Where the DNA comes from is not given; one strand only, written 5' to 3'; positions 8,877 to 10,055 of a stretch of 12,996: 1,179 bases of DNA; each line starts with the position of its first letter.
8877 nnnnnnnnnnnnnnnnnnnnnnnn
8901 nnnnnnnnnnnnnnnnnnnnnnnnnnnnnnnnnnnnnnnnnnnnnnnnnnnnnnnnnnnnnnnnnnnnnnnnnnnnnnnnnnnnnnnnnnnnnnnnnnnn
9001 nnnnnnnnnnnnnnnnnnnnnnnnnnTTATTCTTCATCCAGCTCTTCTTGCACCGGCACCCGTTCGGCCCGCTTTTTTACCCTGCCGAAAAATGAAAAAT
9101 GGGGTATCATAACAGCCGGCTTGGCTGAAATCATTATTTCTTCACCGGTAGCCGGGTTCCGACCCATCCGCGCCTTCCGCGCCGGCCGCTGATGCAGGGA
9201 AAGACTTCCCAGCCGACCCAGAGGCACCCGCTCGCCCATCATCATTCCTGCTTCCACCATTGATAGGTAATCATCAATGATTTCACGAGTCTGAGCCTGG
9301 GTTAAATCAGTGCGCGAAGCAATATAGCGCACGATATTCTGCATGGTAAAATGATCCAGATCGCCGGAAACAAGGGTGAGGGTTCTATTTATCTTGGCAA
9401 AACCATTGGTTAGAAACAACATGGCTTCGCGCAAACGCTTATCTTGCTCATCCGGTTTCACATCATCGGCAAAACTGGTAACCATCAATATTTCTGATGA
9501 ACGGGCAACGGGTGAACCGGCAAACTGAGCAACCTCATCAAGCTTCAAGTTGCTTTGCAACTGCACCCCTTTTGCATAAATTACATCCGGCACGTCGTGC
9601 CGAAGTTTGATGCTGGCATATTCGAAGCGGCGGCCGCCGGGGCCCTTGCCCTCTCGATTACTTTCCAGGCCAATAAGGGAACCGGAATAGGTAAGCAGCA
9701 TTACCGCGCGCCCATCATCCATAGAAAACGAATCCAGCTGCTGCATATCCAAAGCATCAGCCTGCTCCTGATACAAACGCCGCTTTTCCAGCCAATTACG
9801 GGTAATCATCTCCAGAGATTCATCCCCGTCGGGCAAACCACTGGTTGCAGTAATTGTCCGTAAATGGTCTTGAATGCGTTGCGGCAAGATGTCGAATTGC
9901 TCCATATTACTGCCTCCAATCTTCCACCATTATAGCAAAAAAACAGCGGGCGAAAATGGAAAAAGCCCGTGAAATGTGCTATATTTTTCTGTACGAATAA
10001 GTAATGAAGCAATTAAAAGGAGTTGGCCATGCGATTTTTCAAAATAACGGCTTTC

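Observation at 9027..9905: HU/IHF-fold DNA-binding domain fused to an unknown ~190-aa N-terminal domain and overlapping an MFS transporter gene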

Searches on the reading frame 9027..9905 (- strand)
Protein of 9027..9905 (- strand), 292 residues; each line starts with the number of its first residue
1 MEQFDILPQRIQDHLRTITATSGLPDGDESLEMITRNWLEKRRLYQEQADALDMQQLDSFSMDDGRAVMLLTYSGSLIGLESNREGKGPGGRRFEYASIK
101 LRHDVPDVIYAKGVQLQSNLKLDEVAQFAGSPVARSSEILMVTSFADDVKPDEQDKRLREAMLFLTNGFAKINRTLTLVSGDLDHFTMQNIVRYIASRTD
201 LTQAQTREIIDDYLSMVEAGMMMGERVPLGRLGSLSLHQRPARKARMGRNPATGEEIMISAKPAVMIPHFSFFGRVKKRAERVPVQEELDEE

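Call 3: search_protein_families(library=pfam, proteins=[window:9027-9905:-], max_evalue=0.1)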
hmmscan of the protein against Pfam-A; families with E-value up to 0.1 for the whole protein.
window:9027-9905:- (292 aa): 3 families
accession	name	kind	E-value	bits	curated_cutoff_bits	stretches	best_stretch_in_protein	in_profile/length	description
PF00216.26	Bac_DNA_binding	-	2.1e-15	57.1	22.4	1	188-278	3-87/90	Bacterial DNA-binding protein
PF18291.6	HU-HIG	-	0.0022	18.5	26.2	1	185-238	31-84/125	HU domain fused to wHTH, Ig, or Glycine-rich motif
PF16007.11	DUF4777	-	0.097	13.3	34.4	0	186-216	20-50/66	Domain of unknown function (DUF4777)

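Call 4: search_protein_families(library=ncbifam, proteins=[window:9027-9905:-], max_evalue=0.1)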
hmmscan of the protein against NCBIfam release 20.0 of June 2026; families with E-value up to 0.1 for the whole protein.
window:9027-9905:- (292 aa): 7 families
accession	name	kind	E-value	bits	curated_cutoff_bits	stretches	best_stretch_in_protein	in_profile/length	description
NF001222.0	PRK00199.1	equivalog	9.1e-12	45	115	1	190-281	5-91/95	integration host factor subunit beta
NF001401.0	PRK00285.1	equivalog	1.5e-10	41.1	111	1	186-265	6-82/103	integration host factor subunit alpha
TIGR00988.1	hip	equivalog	4.1e-10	39.9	119.95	1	191-276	7-86/94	integration host factor subunit beta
TIGR00987.1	himA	equivalog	8.5e-09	35.7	120.25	1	187-269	3-83/96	integration host factor subunit alpha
NF007945.0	PRK10664.1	equivalog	3.2e-07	30.8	157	1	191-262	6-74/90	nucleoid-associated protein HU-beta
NF008023.0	PRK10753.1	equivalog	6.8e-07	29.5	162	1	191-262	6-74/90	nucleoid-associated protein HU-alpha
TIGR01201.1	HU_rel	subfamily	0.0003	20.7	68.6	1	186-237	31-82/170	HU family DNA-binding protein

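Call 5: find_homologous_proteins(query=window:9027-9905:-, max_evalue=0.001)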
Query window:9027-9905:- (292 aa): 489 proteins with E <= 0.001 among 2281 candidates; the best 120 are listed.
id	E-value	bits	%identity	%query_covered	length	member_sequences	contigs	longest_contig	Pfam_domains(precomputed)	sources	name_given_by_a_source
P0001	7.2e-187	637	100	100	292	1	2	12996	PF00216.27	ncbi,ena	-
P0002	5.7e-120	418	69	99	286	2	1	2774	PF00216.27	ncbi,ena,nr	ncbi:MAG: HU family DNA-binding protein [Spirochaetaceae bacterium]|nr:MAG: HU family DNA-binding pr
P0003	1.2e-107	378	59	100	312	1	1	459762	PF00216.27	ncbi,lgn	ncbi:HU family DNA-binding protein [Spirochaeta dissipatitropha]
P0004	4.8e-107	376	62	99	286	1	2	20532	PF00216.27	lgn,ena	-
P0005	7.1e-105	369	60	98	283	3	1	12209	PF00216.27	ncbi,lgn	ncbi:MAG: HU family DNA-binding protein [Spirochaeta sp.]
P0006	1.1e-104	368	61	98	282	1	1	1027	PF00216.27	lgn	-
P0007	9.5e-104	365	60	99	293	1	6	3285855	PF00216.27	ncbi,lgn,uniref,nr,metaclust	ncbi:HU family DNA-binding protein [Spirochaeta africana]|uniref:Bacterial nucleoid DNA-binding prot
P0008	7.2e-95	336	55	99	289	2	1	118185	PF00216.27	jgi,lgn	-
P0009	1.2e-94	335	56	100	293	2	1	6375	PF00216.27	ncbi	-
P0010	2.2e-94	334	55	99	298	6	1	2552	PF00216.27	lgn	-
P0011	2.1e-93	331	52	100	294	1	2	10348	PF00216.27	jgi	jgi:nucleoid DNA-binding protein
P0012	6.9e-93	329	54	99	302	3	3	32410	PF00216.27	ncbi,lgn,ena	-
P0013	1.3e-92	328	53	99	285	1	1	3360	PF00216.27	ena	-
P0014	2.5e-92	327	55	98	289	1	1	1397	PF00216.27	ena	-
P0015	6.7e-90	319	52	98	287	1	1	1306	PF00216.27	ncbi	-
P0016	7.5e-90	319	52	98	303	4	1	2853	PF00216.27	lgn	-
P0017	1.3e-89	318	53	99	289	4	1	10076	PF00216.27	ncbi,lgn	-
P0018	1.7e-89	318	54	97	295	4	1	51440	PF00216.27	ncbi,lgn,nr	ncbi:MAG: HU family DNA-binding protein [Spirochaetaceae bacterium]|nr:MAG: HU family DNA-binding pr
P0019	2.9e-89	317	54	97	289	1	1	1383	PF00216.27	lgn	-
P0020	3.3e-89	317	52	98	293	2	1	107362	PF00216.27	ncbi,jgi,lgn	jgi:nucleoid DNA-binding protein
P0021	7.1e-89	316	54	97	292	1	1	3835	PF00216.27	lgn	-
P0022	1.3e-88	315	52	96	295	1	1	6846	PF00216.27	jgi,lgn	jgi:nucleoid DNA-binding protein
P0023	1.8e-88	315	52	96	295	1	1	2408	PF00216.27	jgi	jgi:nucleoid DNA-binding protein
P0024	2.1e-88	315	51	98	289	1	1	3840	PF00216.27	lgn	-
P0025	2.3e-88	314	52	96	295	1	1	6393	PF00216.27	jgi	jgi:nucleoid DNA-binding protein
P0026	2.4e-88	314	52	96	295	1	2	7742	PF00216.27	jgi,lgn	jgi:nucleoid DNA-binding protein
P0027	3.7e-88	314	54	98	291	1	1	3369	PF00216.27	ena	-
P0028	1.1e-87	312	53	97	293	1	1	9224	PF00216.27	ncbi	-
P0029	1.3e-87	312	52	96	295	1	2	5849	PF00216.27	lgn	-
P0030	2.5e-87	311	54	97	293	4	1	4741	PF00216.27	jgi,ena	jgi:nucleoid DNA-binding protein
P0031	2.8e-87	311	53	97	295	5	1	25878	PF00216.27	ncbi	-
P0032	6.4e-87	310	51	96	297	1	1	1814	PF00216.27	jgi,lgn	jgi:nucleoid DNA-binding protein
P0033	1.8e-86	308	54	96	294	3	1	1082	PF00216.27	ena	-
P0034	2.9e-86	308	49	96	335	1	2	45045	PF00216.27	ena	-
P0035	2.9e-86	308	52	100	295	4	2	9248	PF00216.27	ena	-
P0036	3.5e-86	307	49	100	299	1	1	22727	PF00216.27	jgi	jgi:nucleoid DNA-binding protein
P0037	4.1e-86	307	52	97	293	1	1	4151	PF00216.27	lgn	-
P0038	8.5e-86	306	50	100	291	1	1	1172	PF00216.27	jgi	-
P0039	1.7e-85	305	50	100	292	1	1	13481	PF00216.27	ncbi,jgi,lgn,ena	ncbi:MAG: HU family DNA-binding protein [Treponemataceae bacterium]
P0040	1.9e-85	305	50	97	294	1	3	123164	PF00216.27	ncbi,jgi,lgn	-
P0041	2.4e-85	305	49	99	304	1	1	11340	PF00216.27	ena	-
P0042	2.5e-85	304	48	100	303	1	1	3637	PF00216.27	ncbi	-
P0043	3.1e-85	304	49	98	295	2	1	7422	PF00216.27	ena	-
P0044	3.3e-85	304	53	97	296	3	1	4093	PF00216.27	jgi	jgi:nucleoid DNA-binding protein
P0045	4.1e-85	304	49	100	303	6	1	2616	PF00216.27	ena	-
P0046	4.6e-85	304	50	99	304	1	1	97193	PF00216.27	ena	-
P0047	5.8e-85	303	53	97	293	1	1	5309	PF00216.27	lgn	-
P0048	1.1e-84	302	50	98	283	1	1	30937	PF00216.27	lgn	-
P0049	1.2e-84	302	50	96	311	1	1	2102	PF00216.27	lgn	-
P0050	1.3e-84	302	49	96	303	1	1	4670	PF00216.27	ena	-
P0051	1.6e-84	302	49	98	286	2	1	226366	PF00216.27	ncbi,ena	-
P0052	1.7e-84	302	48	100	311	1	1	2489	PF00216.27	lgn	-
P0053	2.0e-84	301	49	99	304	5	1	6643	PF00216.27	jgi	-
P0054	2.5e-84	301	53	95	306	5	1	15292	PF00216.27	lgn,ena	-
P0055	4.3e-84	300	51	97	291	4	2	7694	PF00216.27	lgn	-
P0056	5.4e-84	300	53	97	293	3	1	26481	PF00216.27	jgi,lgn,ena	jgi:nucleoid DNA-binding protein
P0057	6.9e-84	300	51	97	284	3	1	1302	PF00216.27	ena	-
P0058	7.1e-84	300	51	96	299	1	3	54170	PF00216.27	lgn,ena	-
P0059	1.1e-83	299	51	98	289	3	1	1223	PF00216.27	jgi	jgi:nucleoid DNA-binding protein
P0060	1.7e-83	298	45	100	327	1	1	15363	PF00216.27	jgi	jgi:nucleoid DNA-binding protein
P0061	2.1e-83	298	48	96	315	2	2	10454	PF00216.27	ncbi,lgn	ncbi:MAG: HU family DNA-binding protein [Spirochaetaceae bacterium]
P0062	2.1e-83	298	47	100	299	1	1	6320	PF00216.27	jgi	jgi:nucleoid DNA-binding protein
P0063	2.3e-83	298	50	96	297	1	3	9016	PF00216.27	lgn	-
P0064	2.9e-83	298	49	97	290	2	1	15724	PF00216.27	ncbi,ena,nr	ncbi:MAG TPA: HU family DNA-binding protein [Spirochaetia bacterium]|nr:HU family DNA-binding protei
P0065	4.5e-83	297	50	96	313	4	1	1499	PF00216.27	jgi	jgi:nucleoid DNA-binding protein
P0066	5.7e-83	297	51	97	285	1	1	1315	PF00216.27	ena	-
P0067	7.8e-83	296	44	96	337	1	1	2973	PF00216.27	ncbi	-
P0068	2.2e-82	295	50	100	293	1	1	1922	PF00216.27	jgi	jgi:nucleoid DNA-binding protein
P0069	3.8e-82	294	49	97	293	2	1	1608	PF00216.27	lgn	-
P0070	5.2e-82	294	50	96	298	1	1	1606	PF00216.27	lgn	-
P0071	5.5e-82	294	52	95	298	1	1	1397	PF00216.27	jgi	jgi:nucleoid DNA-binding protein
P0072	6.5e-82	293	52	97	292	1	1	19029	PF00216.27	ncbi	-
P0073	6.6e-82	293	47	98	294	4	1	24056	PF00216.27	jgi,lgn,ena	-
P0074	7.1e-82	293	46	99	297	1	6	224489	PF00216.27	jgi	jgi:nucleoid DNA-binding protein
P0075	1.7e-81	292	48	99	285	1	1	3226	PF00216.27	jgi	jgi:nucleoid DNA-binding protein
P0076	3.9e-81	291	51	99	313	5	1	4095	PF00216.27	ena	-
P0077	4.4e-81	291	46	99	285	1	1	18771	PF00216.27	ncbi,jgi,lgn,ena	-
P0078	1.2e-80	289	49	100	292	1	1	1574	PF00216.27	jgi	jgi:nucleoid DNA-binding protein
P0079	1.3e-80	289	47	99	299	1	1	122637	PF00216.27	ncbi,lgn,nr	ncbi:MAG: HU family DNA-binding protein [Spirochaetes bacterium]|nr:HU family DNA-binding protein [S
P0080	1.3e-80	289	43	100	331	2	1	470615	PF00216.27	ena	-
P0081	2.0e-80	288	49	98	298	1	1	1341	PF00216.27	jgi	-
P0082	2.0e-80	288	50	92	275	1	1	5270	PF00216.27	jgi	jgi:nucleoid DNA-binding protein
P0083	2.0e-80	288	48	98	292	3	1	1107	PF00216.27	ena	-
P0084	3.0e-80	288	47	98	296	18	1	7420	PF00216.27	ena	-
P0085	3.2e-80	288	51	91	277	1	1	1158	PF00216.27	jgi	jgi:nucleoid DNA-binding protein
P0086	3.7e-80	288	45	100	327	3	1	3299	PF00216.27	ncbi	-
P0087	4.0e-80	287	50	98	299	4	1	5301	PF00216.27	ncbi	ncbi:MAG: HU family DNA-binding protein [Spirochaetota bacterium]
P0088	4.3e-80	287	50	98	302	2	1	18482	PF00216.27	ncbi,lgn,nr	ncbi:MAG: HU family DNA-binding protein [Spirochaetaceae bacterium]|nr:MAG: HU family DNA-binding pr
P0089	5.4e-80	287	47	98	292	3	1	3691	PF00216.27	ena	-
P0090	5.6e-80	287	48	99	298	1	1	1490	PF00216.27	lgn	-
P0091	1.1e-79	286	49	94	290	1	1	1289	PF00216.27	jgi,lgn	jgi:nucleoid DNA-binding protein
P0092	2.2e-79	285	47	95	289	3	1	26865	PF00216.27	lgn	-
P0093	2.6e-79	285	49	98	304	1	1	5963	PF00216.27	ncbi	-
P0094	3.5e-79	284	45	99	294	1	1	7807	PF00216.27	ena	-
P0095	5.5e-79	284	49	93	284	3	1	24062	PF00216.27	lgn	-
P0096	6.0e-79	284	46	99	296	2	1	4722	PF00216.27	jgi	jgi:nucleoid DNA-binding protein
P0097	6.3e-79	283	48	98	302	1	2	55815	PF00216.27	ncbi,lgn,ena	-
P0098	2.1e-78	282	50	97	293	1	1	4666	PF00216.27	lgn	-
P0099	3.4e-78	281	48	99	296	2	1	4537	PF00216.27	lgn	-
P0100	3.5e-78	281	49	98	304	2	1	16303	PF00216.27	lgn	-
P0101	7.8e-78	280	49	94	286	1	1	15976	PF00216.27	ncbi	-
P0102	1.0e-77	279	49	89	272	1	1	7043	PF00216.27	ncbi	ncbi:MAG: HU family DNA-binding protein, partial [Spirochaetia bacterium]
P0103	1.3e-77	279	46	99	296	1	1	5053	PF00216.27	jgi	jgi:nucleoid DNA-binding protein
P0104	1.8e-77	279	48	97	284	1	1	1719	PF00216.27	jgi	jgi:nucleoid DNA-binding protein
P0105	1.8e-77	279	47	97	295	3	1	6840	PF00216.27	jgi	jgi:nucleoid DNA-binding protein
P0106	2.2e-77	278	50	96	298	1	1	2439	PF00216.27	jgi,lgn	jgi:nucleoid DNA-binding protein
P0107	4.0e-77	278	48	96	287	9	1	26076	PF00216.27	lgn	-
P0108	5.5e-77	277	45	97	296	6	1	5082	PF00216.27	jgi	jgi:nucleoid DNA-binding protein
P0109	6.3e-77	277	48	97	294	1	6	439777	PF00216.27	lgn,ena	-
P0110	1.1e-76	276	44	97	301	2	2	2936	PF00216.27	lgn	-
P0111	1.4e-76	276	44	96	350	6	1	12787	PF00216.27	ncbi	ncbi:MAG: HU family DNA-binding protein [Spirochaetaceae bacterium]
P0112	1.6e-76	276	48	96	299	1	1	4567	PF00216.27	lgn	-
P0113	1.6e-76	276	47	98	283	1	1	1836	PF00216.27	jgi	jgi:nucleoid DNA-binding protein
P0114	2.8e-76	275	49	97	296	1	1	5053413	PF00216.27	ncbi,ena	-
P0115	4.0e-76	274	47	99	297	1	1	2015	PF00216.27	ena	-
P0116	4.3e-76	274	47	98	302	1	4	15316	PF00216.27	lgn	-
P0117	4.8e-76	274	45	97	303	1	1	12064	PF00216.27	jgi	jgi:nucleoid DNA-binding protein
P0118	5.3e-76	274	48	96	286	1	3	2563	PF00216.27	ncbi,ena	-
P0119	5.4e-76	274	49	97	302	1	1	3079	PF00216.27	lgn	-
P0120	5.8e-76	274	47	98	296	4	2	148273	PF00216.27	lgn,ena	-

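Call 10: find_encoding_contigs(protein=P0007, flank=6000, max_places=2)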
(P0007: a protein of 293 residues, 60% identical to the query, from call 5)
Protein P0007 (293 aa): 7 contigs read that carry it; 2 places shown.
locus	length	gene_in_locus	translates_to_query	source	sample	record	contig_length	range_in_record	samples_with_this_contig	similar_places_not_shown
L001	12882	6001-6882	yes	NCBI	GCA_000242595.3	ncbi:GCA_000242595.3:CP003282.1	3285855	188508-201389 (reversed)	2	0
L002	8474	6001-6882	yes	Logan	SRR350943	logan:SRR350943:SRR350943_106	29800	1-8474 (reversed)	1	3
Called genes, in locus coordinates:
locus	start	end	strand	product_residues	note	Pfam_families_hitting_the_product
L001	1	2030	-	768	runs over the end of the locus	-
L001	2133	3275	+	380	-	PF01656:CbiA, PF02374:ArsA_ATPase (weak), PF10609:ParA, PF13614:AAA_31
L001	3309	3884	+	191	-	-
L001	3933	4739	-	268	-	PF08282:Hydrolase_3, PF05116:S6PP, PF00702:Hydrolase (weak)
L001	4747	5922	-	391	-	PF07690:MFS_1, PF12832:MFS_1_like (faint), PF07690:MFS_1 (weak)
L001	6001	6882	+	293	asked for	PF00216:Bac_DNA_binding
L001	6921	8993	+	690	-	PF00015:MCPsignal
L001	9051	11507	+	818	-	PF08447:PAS_3, PF00512:HisKA, PF02518:HATPase_c, PF13581:HATPase_c_2 (weak), PF00072:Response_reg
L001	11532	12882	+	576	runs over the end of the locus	PF00128:Alpha-amylase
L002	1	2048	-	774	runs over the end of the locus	-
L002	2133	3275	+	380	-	PF01656:CbiA, PF02374:ArsA_ATPase (weak), PF10609:ParA, PF13614:AAA_31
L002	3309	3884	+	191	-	-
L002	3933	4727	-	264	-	PF08282:Hydrolase_3, PF05116:S6PP, PF00702:Hydrolase (weak)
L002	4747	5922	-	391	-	PF07690:MFS_1, PF12832:MFS_1_like (faint), PF07690:MFS_1 (weak)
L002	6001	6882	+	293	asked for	PF00216:Bac_DNA_binding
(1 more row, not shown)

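Call 11: find_encoding_contigs(protein=P0003, flank=6000, max_places=2)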
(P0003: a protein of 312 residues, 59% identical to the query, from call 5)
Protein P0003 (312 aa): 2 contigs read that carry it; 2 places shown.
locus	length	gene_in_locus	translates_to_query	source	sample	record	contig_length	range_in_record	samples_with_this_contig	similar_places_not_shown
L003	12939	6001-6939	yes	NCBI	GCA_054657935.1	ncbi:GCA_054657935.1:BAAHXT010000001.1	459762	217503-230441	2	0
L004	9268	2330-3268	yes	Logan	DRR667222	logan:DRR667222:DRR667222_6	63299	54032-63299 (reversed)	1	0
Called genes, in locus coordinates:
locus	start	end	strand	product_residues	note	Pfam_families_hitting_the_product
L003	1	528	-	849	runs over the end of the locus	-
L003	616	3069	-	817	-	PF00512:HisKA, PF02518:HATPase_c, PF00072:Response_reg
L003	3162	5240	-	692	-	PF04108:ATG17_like (faint), PF00015:MCPsignal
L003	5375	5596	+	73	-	-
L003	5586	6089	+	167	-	PF01850:PIN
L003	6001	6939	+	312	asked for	PF00216:Bac_DNA_binding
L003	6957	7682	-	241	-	-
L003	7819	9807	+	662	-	-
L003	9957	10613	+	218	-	-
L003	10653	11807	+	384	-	PF00083:Sugar_tr (faint), PF07690:MFS_1, PF12832:MFS_1_like (faint)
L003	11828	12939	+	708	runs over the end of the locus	PF07719:TPR_2 (faint), PF13424:TPR_12 (faint), PF00515:TPR_1 (faint), PF13181:TPR_8 (faint), PF17874:TPR_MalT (weak), PF01590:GAF (weak), PF13185:GAF_2, PF00990:GGDEF, +1 more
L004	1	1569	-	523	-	?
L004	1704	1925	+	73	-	-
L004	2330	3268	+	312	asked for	PF00216:Bac_DNA_binding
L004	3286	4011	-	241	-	-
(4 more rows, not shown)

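Call 12: find_encoding_contigs(protein=P0114, flank=6000, max_places=2)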
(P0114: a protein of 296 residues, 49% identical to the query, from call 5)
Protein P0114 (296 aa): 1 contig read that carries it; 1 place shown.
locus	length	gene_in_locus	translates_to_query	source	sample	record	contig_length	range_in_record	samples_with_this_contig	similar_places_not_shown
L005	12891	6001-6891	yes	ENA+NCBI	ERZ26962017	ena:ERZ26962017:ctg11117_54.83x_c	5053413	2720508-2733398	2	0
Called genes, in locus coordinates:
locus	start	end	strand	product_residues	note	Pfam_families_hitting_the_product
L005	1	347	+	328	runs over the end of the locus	PF01261:AP_endonuc_2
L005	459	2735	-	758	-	PF16697:Yop-YscD_cpl, PF00092:VWA, PF13519:VWA_2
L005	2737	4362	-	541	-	PF00069:Pkinase, PF07714:PK_Tyr_Ser-Thr, PF03109:ABC1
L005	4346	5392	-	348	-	-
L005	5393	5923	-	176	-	-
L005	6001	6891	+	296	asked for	PF00216:Bac_DNA_binding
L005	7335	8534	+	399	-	PF14486:DUF4432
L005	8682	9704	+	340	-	PF13412:HTH_24 (weak), PF12802:MarR_2 (weak), PF00480:ROK (faint)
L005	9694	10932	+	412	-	PF00365:PFK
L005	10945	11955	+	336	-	PF01380:SIS (weak)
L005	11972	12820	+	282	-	PF02585:PIG-L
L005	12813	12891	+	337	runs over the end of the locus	PF01263:Aldose_epim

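Call 14: find_encoding_contigs(protein=P0080, flank=6000, max_places=1)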
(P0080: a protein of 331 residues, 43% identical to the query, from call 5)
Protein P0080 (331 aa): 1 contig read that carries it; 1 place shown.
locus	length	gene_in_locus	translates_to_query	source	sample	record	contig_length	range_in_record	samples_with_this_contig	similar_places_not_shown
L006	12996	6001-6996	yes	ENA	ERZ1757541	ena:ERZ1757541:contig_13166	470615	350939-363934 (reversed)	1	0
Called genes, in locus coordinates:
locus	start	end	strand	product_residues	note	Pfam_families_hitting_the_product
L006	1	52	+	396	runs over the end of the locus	PF07690:MFS_1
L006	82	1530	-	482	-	PF00092:VWA, PF13519:VWA_2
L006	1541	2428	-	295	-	PF16697:Yop-YscD_cpl, PF00498:FHA (weak)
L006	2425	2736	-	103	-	-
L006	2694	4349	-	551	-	PF00069:Pkinase, PF07714:PK_Tyr_Ser-Thr, PF03109:ABC1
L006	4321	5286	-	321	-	PF00149:Metallophos (weak)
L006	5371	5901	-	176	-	-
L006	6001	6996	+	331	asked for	PF00216:Bac_DNA_binding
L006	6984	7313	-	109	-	PF02388:FemAB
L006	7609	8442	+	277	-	PF00106:adh_short, PF08659:KR, PF13561:adh_short_C2, PF00106:adh_short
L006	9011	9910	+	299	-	PF13635:DUF4143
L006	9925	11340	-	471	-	PF00753:Lactamase_B, PF00581:Rhodanese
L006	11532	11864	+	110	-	-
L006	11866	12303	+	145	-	PF01546:Peptidase_M20, PF07687:M20_dimer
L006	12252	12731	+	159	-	PF01546:Peptidase_M20, PF07687:M20_dimer (weak)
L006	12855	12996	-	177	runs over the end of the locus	PF01555:N6_N4_Mtase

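Call 15: find_encoding_contigs(protein=P0109, flank=6000, max_places=1)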
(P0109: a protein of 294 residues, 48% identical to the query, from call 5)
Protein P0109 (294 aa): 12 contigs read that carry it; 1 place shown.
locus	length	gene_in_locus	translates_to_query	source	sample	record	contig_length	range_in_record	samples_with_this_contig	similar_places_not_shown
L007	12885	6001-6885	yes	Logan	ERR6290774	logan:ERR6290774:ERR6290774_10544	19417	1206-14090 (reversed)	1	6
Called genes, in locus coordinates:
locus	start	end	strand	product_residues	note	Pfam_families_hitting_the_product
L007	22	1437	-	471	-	PF00092:VWA, PF13519:VWA_2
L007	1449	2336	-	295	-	PF16697:Yop-YscD_cpl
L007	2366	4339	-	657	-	PF00069:Pkinase, PF01636:APH (faint), PF07714:PK_Tyr_Ser-Thr, PF03109:ABC1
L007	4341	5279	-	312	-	-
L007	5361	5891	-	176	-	-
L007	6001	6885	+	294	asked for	PF00216:Bac_DNA_binding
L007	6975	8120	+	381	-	PF08240:ADH_N (faint), PF00107:ADH_zinc_N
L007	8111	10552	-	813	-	PF00933:Glyco_hydro_3, PF01915:Glyco_hydro_3_C, PF14310:Fn3-like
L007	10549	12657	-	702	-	PF00672:HAMP, PF00015:MCPsignal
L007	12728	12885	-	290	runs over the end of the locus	PF00528:BPD_transp_1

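Call 16: find_encoding_contigs(protein=P0074, flank=6000, max_places=1)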
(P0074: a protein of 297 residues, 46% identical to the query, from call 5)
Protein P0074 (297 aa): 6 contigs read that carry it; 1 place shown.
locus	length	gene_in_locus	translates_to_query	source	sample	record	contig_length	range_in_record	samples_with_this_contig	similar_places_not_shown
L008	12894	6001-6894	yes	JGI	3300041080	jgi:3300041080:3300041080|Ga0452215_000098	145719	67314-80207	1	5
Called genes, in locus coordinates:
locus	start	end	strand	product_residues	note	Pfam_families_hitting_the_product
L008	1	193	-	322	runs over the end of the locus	PF00795:CN_hydrolase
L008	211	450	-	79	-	-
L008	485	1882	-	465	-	PF00206:Lyase_1, PF10415:FumaraseC_C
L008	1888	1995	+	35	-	-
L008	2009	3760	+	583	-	PF05960:DUF885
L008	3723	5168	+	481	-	-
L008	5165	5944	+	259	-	PF01209:Ubie_methyltran (weak), PF13489:Methyltransf_23, PF13847:Methyltransf_31, PF08241:Methyltransf_11, PF08242:Methyltransf_12 (weak), PF13649:Methyltransf_25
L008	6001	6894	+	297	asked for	PF00216:Bac_DNA_binding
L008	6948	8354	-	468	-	PF00092:VWA, PF13519:VWA_2, PF16697:Yop-YscD_cpl (weak)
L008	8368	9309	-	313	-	PF16697:Yop-YscD_cpl, PF00498:FHA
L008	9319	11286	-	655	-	PF00069:Pkinase, PF07714:PK_Tyr_Ser-Thr, PF03109:ABC1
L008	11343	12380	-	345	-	-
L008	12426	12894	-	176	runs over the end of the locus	-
